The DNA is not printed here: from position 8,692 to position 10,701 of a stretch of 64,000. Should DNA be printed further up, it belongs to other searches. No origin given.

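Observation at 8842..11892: Bacterial-type AspRS adjacent to AsnRS in an otherwise archaeal gene context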

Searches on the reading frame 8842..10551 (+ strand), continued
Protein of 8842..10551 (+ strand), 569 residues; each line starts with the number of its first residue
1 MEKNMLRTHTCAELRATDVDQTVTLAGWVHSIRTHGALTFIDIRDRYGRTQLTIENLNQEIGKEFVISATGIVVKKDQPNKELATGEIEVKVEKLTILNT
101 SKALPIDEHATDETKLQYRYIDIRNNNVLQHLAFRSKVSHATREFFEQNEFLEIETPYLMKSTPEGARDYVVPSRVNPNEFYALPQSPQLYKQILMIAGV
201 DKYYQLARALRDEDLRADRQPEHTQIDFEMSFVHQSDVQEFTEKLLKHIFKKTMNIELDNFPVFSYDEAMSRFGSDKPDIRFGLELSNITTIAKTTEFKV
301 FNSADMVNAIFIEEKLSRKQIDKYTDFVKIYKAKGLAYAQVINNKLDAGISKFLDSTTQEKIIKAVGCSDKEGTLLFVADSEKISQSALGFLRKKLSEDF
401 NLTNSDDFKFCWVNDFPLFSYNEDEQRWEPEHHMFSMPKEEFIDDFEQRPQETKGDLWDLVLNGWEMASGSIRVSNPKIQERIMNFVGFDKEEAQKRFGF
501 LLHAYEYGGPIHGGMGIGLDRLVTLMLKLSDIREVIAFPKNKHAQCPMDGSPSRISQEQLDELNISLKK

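Call 89: search_protein_families(library=pfam, proteins=[P0088, P0429, L001:16282-16752:+], max_evalue=0.001)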
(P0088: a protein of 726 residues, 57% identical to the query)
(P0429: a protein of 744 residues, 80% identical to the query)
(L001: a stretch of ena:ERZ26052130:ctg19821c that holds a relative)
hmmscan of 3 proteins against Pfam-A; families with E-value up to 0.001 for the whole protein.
P0088 (726 aa): 4 families
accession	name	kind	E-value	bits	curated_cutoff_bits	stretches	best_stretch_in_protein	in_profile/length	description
PF00152.25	tRNA-synt_2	-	1.7e-108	362.8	25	1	114-542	3-308/308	tRNA synthetases class II (D, K and N)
PF04073.20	tRNA_edit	-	4.5e-30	104.7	25.5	1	596-715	1-122/123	Aminoacyl-tRNA editing domain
PF02938.19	GAD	-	2.2e-17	63.5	23.4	1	303-389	6-95/95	GAD domain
PF01336.31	tRNA_anti-codon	-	2.4e-15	56.7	27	1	19-95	1-75/75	OB-fold nucleic acid binding domain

P0429 (744 aa): 4 families
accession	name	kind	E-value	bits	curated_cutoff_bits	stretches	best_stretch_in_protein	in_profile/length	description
PF00152.25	tRNA-synt_2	-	2.3e-117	391.9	25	1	121-556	2-308/308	tRNA synthetases class II (D, K and N)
PF04073.20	tRNA_edit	-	9.6e-30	103.6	25.5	1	614-733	1-122/123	Aminoacyl-tRNA editing domain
PF02938.19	GAD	-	1.6e-24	86.4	23.4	1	312-404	2-95/95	GAD domain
PF01336.31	tRNA_anti-codon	-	9.1e-18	64.4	27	1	19-103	1-75/75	OB-fold nucleic acid binding domain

L001:16282-16752:+ (156 aa): 1 family
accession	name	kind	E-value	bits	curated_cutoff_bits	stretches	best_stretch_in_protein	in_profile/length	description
PF04073.20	tRNA_edit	-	3.6e-28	98.6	25.5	1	29-143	6-122/123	Aminoacyl-tRNA editing domain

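Call 95: search_protein_families(library=ncbifam, proteins=[L124:8221-9318:-], max_evalue=1e-10)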
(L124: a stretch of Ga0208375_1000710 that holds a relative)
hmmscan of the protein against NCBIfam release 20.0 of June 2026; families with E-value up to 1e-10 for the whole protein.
L124:8221-9318:- (365 aa): 3 families
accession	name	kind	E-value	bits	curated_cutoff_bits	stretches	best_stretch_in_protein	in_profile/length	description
TIGR00449.1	tgt_general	superfamily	2.4e-135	451.1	47.6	1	2-363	1-363/367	tRNA-guanine transglycosylase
TIGR00430.1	Q_tRNA_tgt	equivalog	3.1e-134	447.6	306.75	1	2-363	1-364/368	tRNA guanosine(34) transglycosylase Tgt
TIGR00432.2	arcsn_tRNA_tgt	equivalog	1e-53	182.4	350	2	122-352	102-324/441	tRNA guanosine(15) transglycosylase TgtA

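Call 101: predict_structure(alignment_id=A1)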
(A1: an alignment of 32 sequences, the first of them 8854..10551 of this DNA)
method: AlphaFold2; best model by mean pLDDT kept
length: 565 residues; sequences in the alignment: 32
mean_pLDDT: 87.2   pTM: 0.85
mean pLDDT of the five models: 87.2, 85.5, 85.0, 84.7, 84.3
residues with pLDDT >= 90: 339; 70-90: 174; 50-70: 33; < 50: 19
segments of 3 or more residues with pLDDT < 50: 155-165, 208-214
pLDDT, mean of each block of 10 residues (from residue 1): 89 95 93 92 92 87 96 87 93 89 80 80 85 97 95 48 52 72 63 86 65 55 92 97 98 96 96 94 96 91 97 97 96 95 92 95 95 96 97 94 94 90 85 93 94 94 90 90 86 78 86 92 89 80 73 76 65
secondary structure, 60 per line:
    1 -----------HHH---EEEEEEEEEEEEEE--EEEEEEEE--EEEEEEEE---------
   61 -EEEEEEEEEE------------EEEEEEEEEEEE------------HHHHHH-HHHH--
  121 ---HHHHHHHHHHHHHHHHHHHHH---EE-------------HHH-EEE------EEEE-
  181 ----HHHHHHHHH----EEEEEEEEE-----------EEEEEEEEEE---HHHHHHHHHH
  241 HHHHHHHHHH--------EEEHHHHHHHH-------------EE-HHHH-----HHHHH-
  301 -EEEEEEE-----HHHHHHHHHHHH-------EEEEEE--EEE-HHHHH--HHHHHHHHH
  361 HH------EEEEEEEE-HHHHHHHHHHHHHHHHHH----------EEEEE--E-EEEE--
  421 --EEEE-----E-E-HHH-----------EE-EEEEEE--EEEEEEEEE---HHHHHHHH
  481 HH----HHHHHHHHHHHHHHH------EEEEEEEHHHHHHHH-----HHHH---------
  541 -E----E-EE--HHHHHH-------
elements in order: E18-31 E34-41 E44-51 E62-71 E84-95 H108-113 H115-118 H124-144 E167-169 E176-179 H185-193 E198-206 E218-227 H231-250 E259-261 H262-269 H286-289 H295-299 E302-308 H314-325 E333-338 E341-343 H345-349 H352-362 E369-376 H378-395 E406-410 E415-418 E423-426 E453-458 E461-469 H473-482 H487-501 E508-514 H515-522 H528-531 H553-558

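Call 104: fold_search(model_id=the predicted structure, library=pdb)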
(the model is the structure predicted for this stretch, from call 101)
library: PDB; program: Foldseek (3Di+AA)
matches with E <= 10: 1148; with E <= 0.001: 294
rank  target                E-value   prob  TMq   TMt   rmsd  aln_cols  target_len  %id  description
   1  6sjc_A                5.2e-68  1.00  0.89  0.88   4.2       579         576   43  Structure of T. thermophilus AspRS in Complex with 5'-O-(N-(L-aspartyl)-sulfamoyl)adenosine (released 2020-01-08)
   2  6hhv_A                6.8e-68  1.00  0.89  0.88   4.2       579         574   43  Structure of T. thermophilus AspRS in Complex with 5'-O-(N-(L-aspartyl)-sulfamoyl)N3-methyluridine (released 2019-12-18)
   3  6hhv_B                2.1e-67  1.00  0.90  0.88   4.3       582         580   43  Structure of T. thermophilus AspRS in Complex with 5'-O-(N-(L-aspartyl)-sulfamoyl)N3-methyluridine (released 2019-12-18)
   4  7ap4_A                2.3e-67  1.00  0.89  0.88   4.2       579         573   42  Thermus thermophilus Aspartyl-tRNA Synthetase in Complex with Compound AspS7HMDDA (released 2020-12-09)
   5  6sjc_B                7.1e-67  1.00  0.90  0.87   4.4       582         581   43  Structure of T. thermophilus AspRS in Complex with 5'-O-(N-(L-aspartyl)-sulfamoyl)adenosine (released 2020-01-08)
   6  1efw_A                1.6e-64  1.00  0.88  0.86   4.5       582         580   43  Crystal structure of aspartyl-tRNA synthetase from Thermus thermophilus complexed to tRNAasp from Escherichia coli (released 2000-06-19)
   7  1c0a_A                6.2e-64  1.00  0.88  0.85   4.4       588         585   42  CRYSTAL STRUCTURE OF THE E. COLI ASPARTYL-TRNA SYNTHETASE : TRNAASP : ASPARTYL-ADENYLATE COMPLEX (released 1999-11-23)
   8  6wom_A                3.3e-63  1.00  0.86  0.84   4.9       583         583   42  Crystal structure of Aspartyl-tRNA ligase from Elizabethkingia sp. (released 2020-05-13)
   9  4wj4_A                2.2e-62  1.00  0.87  0.85   4.4       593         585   42  Crystal structure of non-discriminating aspartyl-tRNA synthetase from Pseudomonas aeruginosa complexed with tRNA(Asn)  (released 2014-12-31)
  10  1eqr_A                7.1e-61  1.00  0.90  0.86   4.1       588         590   42  CRYSTAL STRUCTURE OF FREE ASPARTYL-TRNA SYNTHETASE FROM ESCHERICHIA COLI (released 2000-06-29)
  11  4rmf                  1.7e-60  1.00  0.87  0.85   4.3       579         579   42  Biochemical and structural characterization of mycobacterial aspartyl-tRNA synthetase AspS, a promising TB drug target (released 2014-11-19)
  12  4wj3_M                2.6e-60  1.00  0.88  0.85   4.5       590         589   42  Crystal structure of the asparagine transamidosome from Pseudomonas aeruginosa (released 2014-12-31)
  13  4o2d_A                5.9e-60  1.00  0.88  0.86   4.4       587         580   41  Crystal structure of aspartyl-tRNA synthetase from Mycobacterium smegmatis with bound aspartic acid (released 2014-01-22)
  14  5w25_A                4.2e-59  1.00  0.87  0.85   4.4       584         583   40  Crystal structure of Aspartyl-tRNA synthetase from Mycobacterium tuberculosis complexed with L-Aspartic Acid (released 2017-06-14)
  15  6wom_C                3.4e-56  1.00  0.82  0.84   4.7       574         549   42  Crystal structure of Aspartyl-tRNA ligase from Elizabethkingia sp. (released 2020-05-13)
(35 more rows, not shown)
